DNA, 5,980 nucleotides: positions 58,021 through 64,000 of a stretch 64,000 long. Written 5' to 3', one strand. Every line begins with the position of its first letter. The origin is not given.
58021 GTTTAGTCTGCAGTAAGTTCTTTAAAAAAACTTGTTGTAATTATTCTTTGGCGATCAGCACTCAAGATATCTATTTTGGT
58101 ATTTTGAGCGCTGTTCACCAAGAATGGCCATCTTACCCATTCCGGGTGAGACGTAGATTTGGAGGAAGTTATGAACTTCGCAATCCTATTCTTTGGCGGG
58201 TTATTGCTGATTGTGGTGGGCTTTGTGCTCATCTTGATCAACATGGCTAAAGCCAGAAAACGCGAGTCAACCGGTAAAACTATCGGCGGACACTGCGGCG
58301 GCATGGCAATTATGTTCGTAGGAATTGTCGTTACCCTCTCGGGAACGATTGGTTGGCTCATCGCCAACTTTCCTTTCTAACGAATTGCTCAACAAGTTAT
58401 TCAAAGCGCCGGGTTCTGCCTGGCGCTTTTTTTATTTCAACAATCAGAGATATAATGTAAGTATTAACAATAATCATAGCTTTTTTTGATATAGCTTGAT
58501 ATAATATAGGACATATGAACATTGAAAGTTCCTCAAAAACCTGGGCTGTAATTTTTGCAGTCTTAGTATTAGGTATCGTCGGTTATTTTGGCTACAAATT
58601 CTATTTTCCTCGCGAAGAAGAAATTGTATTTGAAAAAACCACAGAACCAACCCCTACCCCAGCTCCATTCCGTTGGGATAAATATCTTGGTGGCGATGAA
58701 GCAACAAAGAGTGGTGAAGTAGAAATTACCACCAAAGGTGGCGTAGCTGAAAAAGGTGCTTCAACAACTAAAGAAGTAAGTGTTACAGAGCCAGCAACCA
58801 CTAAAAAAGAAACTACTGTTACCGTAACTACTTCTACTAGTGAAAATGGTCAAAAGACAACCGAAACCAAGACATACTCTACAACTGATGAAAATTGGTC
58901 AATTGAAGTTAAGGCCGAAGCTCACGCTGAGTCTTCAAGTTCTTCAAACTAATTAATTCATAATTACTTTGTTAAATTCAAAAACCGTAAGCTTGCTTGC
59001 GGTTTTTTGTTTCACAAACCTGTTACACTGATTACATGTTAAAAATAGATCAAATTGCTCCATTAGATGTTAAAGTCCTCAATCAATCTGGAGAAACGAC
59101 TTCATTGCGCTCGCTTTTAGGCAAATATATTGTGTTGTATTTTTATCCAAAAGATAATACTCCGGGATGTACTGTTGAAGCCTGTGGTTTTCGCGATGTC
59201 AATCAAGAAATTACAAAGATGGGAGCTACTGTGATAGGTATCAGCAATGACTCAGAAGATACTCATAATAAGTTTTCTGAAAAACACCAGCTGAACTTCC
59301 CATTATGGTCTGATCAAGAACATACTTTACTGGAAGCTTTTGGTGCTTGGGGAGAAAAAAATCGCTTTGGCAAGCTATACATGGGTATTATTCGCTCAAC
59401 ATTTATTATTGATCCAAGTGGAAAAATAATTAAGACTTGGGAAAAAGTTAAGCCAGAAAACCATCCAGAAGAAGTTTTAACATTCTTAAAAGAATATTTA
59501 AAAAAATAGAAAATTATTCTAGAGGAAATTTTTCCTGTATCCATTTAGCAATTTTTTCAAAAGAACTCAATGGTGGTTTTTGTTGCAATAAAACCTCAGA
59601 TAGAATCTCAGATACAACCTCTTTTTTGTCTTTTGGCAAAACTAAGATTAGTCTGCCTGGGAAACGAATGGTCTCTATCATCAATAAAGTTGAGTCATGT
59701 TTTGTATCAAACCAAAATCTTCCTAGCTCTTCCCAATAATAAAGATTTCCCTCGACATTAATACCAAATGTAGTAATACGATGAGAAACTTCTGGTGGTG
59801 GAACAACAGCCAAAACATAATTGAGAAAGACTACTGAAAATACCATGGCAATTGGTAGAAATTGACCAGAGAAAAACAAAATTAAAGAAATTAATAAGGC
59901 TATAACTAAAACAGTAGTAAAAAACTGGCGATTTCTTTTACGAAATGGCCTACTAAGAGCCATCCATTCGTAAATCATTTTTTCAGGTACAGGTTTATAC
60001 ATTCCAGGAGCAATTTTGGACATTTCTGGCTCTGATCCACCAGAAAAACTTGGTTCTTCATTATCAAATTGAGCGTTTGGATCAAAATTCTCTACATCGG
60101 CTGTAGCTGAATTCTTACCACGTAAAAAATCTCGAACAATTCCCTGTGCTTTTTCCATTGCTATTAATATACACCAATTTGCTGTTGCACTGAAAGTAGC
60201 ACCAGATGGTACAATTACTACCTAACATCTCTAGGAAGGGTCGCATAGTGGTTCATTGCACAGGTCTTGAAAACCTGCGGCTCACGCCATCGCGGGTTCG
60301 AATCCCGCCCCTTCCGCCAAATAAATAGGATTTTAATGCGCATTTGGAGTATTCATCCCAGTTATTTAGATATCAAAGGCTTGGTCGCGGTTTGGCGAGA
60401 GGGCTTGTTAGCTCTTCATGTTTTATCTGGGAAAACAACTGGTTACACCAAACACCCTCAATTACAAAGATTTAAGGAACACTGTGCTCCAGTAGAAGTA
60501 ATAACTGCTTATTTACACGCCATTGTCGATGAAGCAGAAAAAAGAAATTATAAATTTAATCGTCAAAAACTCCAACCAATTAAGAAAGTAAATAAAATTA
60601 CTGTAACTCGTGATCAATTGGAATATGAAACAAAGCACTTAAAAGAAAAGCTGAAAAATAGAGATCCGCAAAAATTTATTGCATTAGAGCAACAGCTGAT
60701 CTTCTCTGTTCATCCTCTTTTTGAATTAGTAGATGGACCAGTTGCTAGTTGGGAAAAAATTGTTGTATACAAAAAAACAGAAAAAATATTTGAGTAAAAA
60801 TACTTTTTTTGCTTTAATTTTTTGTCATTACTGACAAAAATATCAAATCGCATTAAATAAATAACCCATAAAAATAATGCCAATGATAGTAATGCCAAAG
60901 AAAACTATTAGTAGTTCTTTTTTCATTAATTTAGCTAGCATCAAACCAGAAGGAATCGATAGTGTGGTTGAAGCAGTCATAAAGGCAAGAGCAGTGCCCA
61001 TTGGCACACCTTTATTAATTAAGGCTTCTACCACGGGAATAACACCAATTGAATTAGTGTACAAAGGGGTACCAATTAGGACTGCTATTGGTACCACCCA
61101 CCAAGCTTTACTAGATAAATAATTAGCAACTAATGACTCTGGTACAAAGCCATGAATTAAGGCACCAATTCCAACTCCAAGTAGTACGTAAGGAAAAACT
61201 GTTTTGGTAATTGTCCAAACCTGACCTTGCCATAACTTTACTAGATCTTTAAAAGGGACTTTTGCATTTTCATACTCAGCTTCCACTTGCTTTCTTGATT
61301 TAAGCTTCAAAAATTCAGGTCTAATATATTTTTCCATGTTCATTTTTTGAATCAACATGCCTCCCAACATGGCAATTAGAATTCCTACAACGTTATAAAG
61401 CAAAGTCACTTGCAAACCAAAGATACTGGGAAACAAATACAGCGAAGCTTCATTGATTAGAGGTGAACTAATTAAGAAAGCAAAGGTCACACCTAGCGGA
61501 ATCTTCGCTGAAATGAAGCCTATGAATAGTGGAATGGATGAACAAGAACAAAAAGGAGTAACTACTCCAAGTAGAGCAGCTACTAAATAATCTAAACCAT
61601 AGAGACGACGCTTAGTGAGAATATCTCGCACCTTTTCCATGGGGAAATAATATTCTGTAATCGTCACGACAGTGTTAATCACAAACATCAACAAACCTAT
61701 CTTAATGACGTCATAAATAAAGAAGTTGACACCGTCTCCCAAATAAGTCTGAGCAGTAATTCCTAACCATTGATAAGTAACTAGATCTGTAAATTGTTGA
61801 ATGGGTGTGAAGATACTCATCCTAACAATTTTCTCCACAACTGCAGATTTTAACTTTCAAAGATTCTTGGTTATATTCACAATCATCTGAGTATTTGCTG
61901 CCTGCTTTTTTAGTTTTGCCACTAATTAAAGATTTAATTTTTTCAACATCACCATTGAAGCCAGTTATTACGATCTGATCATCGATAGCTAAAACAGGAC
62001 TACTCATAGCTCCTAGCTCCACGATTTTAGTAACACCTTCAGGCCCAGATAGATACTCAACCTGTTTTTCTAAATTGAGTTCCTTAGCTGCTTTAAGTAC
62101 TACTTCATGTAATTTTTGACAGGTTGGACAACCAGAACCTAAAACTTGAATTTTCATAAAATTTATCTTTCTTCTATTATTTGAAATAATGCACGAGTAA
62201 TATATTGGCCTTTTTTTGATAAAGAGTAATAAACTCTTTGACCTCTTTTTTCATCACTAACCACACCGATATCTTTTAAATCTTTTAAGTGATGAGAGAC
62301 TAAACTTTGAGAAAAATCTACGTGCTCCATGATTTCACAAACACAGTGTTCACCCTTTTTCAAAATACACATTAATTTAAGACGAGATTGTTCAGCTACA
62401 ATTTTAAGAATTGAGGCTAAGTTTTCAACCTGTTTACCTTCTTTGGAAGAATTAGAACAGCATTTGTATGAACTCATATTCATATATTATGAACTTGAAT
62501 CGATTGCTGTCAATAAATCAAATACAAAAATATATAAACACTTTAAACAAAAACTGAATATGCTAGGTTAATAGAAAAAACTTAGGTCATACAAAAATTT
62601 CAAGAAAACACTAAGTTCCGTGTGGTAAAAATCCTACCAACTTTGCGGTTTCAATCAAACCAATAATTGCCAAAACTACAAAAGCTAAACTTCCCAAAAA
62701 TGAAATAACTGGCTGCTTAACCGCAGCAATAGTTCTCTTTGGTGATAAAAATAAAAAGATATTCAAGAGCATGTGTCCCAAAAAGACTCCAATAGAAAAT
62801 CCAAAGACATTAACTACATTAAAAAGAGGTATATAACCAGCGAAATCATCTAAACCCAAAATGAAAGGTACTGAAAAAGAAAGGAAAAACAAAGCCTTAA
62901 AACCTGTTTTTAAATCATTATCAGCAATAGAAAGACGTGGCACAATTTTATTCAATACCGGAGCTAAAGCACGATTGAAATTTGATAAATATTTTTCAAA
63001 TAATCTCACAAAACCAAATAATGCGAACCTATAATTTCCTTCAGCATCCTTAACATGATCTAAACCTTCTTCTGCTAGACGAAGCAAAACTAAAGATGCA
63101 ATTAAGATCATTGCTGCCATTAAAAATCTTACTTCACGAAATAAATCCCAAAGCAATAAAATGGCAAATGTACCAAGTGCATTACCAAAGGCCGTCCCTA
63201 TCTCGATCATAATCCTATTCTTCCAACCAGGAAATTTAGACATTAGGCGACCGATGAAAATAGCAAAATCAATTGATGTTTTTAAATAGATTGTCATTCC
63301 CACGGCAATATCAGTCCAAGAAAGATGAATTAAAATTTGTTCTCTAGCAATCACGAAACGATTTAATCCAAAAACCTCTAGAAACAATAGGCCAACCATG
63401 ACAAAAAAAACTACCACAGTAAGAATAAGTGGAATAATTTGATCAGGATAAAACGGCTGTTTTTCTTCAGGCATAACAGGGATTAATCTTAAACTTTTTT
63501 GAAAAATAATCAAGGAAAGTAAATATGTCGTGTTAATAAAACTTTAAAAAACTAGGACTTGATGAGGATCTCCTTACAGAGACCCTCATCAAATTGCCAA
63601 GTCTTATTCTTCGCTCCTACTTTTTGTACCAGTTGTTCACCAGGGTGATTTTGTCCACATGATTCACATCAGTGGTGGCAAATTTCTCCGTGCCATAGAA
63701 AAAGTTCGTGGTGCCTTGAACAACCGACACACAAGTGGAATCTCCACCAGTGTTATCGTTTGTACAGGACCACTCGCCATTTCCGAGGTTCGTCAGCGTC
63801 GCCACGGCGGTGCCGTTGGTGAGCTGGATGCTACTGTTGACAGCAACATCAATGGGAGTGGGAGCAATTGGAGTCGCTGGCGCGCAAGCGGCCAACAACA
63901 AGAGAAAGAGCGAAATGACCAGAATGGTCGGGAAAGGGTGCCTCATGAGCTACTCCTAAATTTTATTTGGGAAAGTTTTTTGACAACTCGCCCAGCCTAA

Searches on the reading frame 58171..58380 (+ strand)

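Call 13: search_protein_families(library=pfam, proteins=[window:58171-58380:+], max_evalue=0.01)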
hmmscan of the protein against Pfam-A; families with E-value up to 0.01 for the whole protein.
window:58171-58380:+ (69 aa): 1 family
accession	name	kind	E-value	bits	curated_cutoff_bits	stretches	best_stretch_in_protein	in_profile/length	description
PF23600.1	DUF7139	-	0.00069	19.7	30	1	5-56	25-79/150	Domain of unknown function (DUF7139)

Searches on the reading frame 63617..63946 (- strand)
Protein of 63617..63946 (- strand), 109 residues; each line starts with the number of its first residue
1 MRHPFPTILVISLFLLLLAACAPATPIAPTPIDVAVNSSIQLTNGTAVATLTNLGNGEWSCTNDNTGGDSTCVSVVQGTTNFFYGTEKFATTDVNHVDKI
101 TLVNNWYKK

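Call 58: find_encoding_contigs(protein=window:63617-63946:-, flank=10000, max_places=2)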
Protein window:63617-63946:- (109 aa): 6 contigs read that carry it; 2 places shown.
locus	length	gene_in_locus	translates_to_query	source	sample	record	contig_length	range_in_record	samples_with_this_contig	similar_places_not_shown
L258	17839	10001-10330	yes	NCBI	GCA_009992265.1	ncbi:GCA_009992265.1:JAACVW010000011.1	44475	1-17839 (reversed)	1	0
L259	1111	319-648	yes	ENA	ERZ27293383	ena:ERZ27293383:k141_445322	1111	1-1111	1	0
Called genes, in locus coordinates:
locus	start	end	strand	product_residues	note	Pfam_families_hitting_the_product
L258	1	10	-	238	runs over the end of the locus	PF00561:Abhydrolase_1, PF12146:Hydrolase_4, PF12697:Abhydrolase_6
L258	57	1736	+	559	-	PF13196:DUF4012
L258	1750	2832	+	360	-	PF03462:PCRF, PF00472:RF-1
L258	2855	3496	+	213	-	-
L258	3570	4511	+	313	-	PF00005:ABC_tran, PF13304:AAA_21 (faint)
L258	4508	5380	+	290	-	PF18075:FtsX_ECD, PF02687:FtsX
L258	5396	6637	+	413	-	PF01551:Peptidase_M23 (faint)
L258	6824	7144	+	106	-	-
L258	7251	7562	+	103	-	PF07659:DUF1599 (weak)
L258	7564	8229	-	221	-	PF00027:cNMP_binding, PF13545:HTH_Crp_2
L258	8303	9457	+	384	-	-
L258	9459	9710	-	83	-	-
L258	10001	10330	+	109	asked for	-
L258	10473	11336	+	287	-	-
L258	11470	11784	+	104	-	PF01022:HTH_5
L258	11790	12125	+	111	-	PF13192:Thioredoxin_3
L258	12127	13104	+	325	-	PF03773:ArsP_1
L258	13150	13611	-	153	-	PF03013:Pyr_excise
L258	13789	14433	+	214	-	-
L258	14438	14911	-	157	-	PF00578:AhpC-TSA, PF08534:Redoxin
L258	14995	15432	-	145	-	-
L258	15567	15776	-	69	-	-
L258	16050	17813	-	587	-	PF00664:ABC_membrane, PF00005:ABC_tran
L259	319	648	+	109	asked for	-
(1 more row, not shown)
